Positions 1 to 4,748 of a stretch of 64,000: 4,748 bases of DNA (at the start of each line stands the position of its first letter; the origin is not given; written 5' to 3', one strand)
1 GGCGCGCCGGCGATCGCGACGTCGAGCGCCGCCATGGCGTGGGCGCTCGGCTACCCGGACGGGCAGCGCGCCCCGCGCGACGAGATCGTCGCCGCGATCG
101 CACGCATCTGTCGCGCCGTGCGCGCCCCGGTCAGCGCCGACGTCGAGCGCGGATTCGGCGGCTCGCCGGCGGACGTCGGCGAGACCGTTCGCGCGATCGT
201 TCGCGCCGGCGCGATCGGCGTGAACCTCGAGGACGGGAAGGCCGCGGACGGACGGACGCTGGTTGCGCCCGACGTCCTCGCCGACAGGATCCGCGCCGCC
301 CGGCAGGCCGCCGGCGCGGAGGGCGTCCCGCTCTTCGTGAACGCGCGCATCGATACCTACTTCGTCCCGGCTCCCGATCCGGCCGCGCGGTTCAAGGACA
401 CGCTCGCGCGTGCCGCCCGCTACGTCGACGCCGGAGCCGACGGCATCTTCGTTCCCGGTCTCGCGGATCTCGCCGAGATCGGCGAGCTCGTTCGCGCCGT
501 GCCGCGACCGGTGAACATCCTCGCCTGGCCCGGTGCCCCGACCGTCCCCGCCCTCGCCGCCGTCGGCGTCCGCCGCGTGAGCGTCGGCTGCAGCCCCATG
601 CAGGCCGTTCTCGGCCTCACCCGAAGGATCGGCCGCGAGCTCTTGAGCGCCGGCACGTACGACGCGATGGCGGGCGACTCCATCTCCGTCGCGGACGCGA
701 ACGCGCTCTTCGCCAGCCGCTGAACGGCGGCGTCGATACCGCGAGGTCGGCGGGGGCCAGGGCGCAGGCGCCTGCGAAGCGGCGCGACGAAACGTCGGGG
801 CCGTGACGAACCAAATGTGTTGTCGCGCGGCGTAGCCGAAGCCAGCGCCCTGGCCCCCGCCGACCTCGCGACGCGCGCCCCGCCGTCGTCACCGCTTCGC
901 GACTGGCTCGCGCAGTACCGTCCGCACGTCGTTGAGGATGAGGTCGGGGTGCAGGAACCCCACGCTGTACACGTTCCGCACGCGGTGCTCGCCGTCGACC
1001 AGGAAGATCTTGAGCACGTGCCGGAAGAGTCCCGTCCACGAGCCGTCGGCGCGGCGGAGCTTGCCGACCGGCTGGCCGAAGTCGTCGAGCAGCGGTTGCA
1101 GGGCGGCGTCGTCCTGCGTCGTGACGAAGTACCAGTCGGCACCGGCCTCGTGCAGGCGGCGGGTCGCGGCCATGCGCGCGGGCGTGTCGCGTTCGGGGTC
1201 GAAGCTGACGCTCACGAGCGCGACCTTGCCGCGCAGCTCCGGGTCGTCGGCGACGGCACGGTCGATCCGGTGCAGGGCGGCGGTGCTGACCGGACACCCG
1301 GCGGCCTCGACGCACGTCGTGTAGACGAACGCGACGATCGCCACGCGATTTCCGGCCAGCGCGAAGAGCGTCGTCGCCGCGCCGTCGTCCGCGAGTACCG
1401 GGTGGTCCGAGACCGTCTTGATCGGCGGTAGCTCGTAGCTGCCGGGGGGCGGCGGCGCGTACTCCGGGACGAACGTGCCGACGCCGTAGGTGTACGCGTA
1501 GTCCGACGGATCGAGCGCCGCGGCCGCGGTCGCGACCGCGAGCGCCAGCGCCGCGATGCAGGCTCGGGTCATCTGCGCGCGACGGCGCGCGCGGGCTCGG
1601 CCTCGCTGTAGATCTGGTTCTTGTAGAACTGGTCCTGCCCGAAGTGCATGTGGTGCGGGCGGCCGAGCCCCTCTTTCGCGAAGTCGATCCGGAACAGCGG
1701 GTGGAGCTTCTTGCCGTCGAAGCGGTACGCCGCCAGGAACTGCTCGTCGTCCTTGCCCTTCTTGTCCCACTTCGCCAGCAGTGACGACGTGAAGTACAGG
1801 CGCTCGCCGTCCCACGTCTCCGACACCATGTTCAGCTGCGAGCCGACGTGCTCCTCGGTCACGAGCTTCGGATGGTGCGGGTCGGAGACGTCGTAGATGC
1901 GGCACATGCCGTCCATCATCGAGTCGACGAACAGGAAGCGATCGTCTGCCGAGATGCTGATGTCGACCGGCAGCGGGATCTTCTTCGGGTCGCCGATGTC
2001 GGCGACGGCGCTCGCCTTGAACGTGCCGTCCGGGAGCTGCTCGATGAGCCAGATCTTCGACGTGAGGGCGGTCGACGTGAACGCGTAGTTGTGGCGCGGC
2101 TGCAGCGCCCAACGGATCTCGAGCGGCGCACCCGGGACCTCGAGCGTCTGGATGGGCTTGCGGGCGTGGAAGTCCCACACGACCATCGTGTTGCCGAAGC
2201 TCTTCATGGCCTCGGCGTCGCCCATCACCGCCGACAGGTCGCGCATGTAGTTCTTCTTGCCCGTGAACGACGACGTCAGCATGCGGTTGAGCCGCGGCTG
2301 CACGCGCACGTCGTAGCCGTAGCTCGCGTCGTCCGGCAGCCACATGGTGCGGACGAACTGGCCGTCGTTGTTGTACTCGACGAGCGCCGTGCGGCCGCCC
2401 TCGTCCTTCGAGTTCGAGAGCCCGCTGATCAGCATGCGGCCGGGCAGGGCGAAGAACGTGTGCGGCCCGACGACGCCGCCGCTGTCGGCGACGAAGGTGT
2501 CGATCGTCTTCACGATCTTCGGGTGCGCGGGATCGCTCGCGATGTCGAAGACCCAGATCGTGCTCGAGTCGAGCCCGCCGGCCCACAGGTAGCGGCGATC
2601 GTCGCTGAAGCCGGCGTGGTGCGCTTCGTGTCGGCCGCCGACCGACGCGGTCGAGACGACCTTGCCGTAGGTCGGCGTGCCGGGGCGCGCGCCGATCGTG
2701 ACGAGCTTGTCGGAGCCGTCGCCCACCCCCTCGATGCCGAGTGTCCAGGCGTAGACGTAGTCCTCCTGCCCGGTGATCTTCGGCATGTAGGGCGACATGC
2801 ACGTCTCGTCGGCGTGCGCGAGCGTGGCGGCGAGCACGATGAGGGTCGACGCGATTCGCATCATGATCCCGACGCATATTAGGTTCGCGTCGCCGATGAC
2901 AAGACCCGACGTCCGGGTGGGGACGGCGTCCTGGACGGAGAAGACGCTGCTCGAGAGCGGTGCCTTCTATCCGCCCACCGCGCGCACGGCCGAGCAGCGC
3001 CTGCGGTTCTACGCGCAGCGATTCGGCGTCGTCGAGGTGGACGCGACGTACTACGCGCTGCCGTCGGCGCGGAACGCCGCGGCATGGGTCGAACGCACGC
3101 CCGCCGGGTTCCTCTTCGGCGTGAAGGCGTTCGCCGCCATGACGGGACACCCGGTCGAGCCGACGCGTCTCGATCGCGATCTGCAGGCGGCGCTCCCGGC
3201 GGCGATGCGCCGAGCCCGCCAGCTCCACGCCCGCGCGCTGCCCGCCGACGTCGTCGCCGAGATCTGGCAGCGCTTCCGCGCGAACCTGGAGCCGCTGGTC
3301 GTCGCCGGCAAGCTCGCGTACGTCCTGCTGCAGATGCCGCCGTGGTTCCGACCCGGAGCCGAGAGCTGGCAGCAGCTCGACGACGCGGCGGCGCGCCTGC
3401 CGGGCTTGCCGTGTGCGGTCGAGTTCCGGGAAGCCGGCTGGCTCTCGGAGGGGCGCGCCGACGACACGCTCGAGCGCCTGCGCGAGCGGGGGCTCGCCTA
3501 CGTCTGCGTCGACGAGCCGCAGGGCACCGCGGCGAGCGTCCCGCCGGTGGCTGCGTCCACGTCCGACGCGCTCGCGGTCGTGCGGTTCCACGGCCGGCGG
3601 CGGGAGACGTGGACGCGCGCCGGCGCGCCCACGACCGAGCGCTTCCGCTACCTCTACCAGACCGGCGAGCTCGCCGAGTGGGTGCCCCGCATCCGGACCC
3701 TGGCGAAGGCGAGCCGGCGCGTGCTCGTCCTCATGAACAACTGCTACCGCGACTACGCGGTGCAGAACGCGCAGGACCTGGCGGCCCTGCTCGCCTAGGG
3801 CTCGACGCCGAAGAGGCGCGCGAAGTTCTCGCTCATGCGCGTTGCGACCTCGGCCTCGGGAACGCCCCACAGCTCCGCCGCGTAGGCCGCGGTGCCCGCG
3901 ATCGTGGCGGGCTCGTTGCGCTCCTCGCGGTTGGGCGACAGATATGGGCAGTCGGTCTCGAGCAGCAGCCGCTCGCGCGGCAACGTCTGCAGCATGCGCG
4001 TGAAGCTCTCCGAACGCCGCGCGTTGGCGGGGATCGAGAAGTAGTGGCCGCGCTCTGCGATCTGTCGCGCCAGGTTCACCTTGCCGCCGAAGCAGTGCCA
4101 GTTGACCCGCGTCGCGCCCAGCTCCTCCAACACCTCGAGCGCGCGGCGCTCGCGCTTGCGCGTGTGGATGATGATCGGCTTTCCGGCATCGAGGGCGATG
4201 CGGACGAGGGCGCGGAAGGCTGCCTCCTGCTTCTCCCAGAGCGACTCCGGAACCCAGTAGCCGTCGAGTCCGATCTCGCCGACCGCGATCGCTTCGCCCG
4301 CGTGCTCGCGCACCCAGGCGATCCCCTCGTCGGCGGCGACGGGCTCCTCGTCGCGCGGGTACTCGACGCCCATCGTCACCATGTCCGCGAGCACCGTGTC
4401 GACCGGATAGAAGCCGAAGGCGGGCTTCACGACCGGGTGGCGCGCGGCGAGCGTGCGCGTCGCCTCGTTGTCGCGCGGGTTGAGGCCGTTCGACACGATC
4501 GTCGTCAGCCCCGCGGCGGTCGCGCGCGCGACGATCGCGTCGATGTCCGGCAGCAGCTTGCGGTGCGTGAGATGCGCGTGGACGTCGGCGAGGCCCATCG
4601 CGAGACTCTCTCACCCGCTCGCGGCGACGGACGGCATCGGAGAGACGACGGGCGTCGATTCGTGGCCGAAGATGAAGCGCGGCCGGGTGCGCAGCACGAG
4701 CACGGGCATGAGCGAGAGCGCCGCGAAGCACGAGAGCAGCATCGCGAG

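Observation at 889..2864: Periplasmic SBP56 (methanethiol-oxidase-like) gene overlapping a SCO1/SenC copper chaperone gene by ATGA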

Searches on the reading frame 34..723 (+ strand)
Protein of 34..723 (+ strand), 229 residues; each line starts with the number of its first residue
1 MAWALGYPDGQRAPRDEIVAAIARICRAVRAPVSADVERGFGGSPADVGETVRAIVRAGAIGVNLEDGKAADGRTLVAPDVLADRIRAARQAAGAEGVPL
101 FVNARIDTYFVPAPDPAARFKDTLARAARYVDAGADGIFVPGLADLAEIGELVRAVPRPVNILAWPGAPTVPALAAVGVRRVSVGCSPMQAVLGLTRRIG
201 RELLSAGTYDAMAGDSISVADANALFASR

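Call 3: search_protein_families(library=pfam, proteins=[window:34-723:+], max_evalue=0.01)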
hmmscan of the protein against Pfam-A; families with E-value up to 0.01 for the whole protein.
window:34-723:+ (229 aa): 1 family
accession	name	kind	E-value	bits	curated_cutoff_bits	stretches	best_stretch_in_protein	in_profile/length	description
PF13714.12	PEP_mutase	-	9.1e-63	212.5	31.5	1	1-203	40-239/240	Phosphoenolpyruvate phosphomutase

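Call 4: search_protein_families(library=ncbifam, proteins=[window:34-723:+], max_evalue=0.01)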
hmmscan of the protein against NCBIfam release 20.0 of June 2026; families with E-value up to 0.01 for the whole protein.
window:34-723:+ (229 aa): 6 families
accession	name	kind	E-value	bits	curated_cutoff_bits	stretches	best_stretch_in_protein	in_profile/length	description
TIGR02317.1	prpB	equivalog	2.7e-19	69.5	354.4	1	2-164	45-202/285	methylisocitrate lyase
NF008455.0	PRK11320.1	equivalog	1.8e-17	63.5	353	1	4-162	54-211/295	methylisocitrate lyase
TIGR02320.1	PEP_mutase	equivalog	6.1e-09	35.3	319.55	1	4-140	51-187/284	phosphoenolpyruvate mutase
NF011645.0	PRK15063.1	equivalog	4.3e-07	29.1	562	1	30-108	147-231/430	isocitrate lyase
TIGR02319.1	CPEP_Pphonmut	equivalog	4.8e-07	29.3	420.05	1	4-208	51-256/294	carboxyvinyl-carboxyphosphonate phosphorylmutase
TIGR01346.1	isocit_lyase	equivalog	5.4e-05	21.8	275.9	1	31-108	151-234/527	isocitrate lyase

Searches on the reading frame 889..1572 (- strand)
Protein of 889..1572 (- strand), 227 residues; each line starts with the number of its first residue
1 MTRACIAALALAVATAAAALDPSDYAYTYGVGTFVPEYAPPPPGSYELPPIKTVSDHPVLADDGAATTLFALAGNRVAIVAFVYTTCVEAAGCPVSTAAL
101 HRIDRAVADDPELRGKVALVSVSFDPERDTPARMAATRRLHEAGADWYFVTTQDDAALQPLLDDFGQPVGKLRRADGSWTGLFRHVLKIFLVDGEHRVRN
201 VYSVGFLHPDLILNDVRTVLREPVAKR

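Call 3: search_protein_families(library=pfam, proteins=[window:889-1572:-], max_evalue=0.01)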
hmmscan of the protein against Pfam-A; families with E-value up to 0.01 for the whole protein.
window:889-1572:- (227 aa): 1 family
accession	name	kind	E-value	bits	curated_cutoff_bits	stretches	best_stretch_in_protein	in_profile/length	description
PF02630.20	SCO1-SenC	-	2.9e-11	43.9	22.8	1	62-197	9-133/134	SCO1/SenC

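Call 4: search_protein_families(library=ncbifam, proteins=[window:889-1572:-], max_evalue=0.01)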
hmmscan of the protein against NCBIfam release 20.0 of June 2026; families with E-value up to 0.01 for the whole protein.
window:889-1572:- (227 aa): 0 families

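Call 34: search_solved_structures(query=window:889-1572:-, max_evalue=1, show_alignments=4)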
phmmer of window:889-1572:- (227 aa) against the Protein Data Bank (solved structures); distinct sequences matched with E-value up to 1: 11.
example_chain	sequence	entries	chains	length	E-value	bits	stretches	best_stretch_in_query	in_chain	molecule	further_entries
4wbr_D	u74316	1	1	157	3.2e-06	30.1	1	62-200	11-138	Blr1131 protein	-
4wbj_A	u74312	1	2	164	3.2e-06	30.1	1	62-200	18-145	Blr1131 protein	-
4txo_D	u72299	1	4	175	7.2e-05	25.7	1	62-200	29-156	Blr1131 protein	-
4bpy_A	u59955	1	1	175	0.0047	19.8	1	73-135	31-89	SCO PROTEIN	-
4hde_A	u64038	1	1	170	0.0067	19.3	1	76-203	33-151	SCO1/SenC family lipoprotein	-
1xzo_A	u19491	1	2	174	0.0083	19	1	62-165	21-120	Hypothetical protein ypmQ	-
1on4_A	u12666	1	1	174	0.0087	18.9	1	62-165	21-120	Sco1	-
2k6v_A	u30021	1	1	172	0.019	17.8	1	75-133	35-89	Putative cytochrome c oxidase assembly protein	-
3w9r_A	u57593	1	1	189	0.25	14.1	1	184-220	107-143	Abscisic acid receptor PYL9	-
3oqu_A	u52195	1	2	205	0.28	14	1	184-220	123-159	Abscisic acid receptor PYL9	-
5gwo_C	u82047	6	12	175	0.54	13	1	184-215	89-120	ABA receptor RCAR3 | Abscisic acid receptor PYL3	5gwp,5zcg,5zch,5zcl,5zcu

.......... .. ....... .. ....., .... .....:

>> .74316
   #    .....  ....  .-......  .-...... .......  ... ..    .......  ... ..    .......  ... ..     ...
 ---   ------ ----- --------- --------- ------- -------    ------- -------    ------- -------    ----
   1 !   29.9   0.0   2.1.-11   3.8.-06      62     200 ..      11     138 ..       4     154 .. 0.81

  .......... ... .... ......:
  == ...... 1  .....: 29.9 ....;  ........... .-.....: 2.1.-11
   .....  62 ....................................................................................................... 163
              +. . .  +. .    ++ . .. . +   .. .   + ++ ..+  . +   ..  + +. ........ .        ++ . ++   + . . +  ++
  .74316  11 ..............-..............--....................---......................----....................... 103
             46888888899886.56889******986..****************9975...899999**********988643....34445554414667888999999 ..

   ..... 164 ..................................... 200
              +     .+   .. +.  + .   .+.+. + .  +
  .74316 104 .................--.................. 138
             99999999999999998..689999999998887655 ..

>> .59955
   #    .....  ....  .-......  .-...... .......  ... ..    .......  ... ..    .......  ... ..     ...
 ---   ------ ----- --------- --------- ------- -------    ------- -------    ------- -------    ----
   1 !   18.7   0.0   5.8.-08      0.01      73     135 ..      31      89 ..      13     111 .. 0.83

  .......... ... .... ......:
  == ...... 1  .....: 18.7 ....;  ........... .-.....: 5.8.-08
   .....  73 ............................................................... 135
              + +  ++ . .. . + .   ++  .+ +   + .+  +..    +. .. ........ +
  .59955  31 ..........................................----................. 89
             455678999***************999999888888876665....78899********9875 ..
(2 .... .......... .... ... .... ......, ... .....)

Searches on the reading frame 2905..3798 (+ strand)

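Call 3: search_protein_families(library=pfam, proteins=[window:2905-3798:+], max_evalue=0.01)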
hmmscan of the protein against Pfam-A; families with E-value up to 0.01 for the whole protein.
window:2905-3798:+ (297 aa): 1 family
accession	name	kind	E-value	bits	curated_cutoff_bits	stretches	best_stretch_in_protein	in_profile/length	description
PF01904.24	DUF72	-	1.2e-60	205.7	25.3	1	22-294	1-216/217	Protein of unknown function DUF72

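Call 4: search_protein_families(library=ncbifam, proteins=[window:2905-3798:+], max_evalue=0.01)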
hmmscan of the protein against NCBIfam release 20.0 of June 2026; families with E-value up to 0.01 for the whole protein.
window:2905-3798:+ (297 aa): 1 family
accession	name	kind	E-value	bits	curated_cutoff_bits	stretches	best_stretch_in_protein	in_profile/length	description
NF007637.0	PRK10302.1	equivalog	2.2e-09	37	412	1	27-83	16-71/272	hypothetical protein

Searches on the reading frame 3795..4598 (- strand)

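Call 3: search_protein_families(library=pfam, proteins=[window:3795-4598:-], max_evalue=0.01)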
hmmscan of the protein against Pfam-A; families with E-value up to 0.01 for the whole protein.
window:3795-4598:- (267 aa): 2 families
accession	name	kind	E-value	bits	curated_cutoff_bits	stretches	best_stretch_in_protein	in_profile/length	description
PF01026.27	TatD_DNase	-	2.5e-61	207.7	27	1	5-264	2-253/253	TatD related DNase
PF04909.20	Amidohydro_2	-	0.0057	16.9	26.4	0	72-264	78-288/289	Amidohydrolase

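Call 4: search_protein_families(library=ncbifam, proteins=[window:3795-4598:-], max_evalue=0.01)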
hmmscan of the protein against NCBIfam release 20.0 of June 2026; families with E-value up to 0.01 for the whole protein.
window:3795-4598:- (267 aa): 5 families
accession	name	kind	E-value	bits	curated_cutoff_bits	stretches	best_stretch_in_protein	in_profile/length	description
TIGR00010.1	TIGR00010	subfamily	1.1e-50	172.5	206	1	3-264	1-252/253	YchF/TatD family DNA exonuclease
NF041926.1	QatD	equivalog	2.7e-29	102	230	1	5-262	1-239/239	Qat anti-phage system TatD family nuclease QatD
NF008075.0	PRK10812.1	equivalog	4.9e-27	94.8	438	1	101-266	87-257/265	metal-dependent hydrolase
NF007745.0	PRK10425.1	equivalog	6.2e-25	87.9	395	1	5-265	3-258/260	3'-5' ssDNA/RNA exonuclease TatD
NF008522.0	PRK11449.1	equivalog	2.1e-14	53.2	481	1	4-265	6-258/259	metal-dependent hydrolase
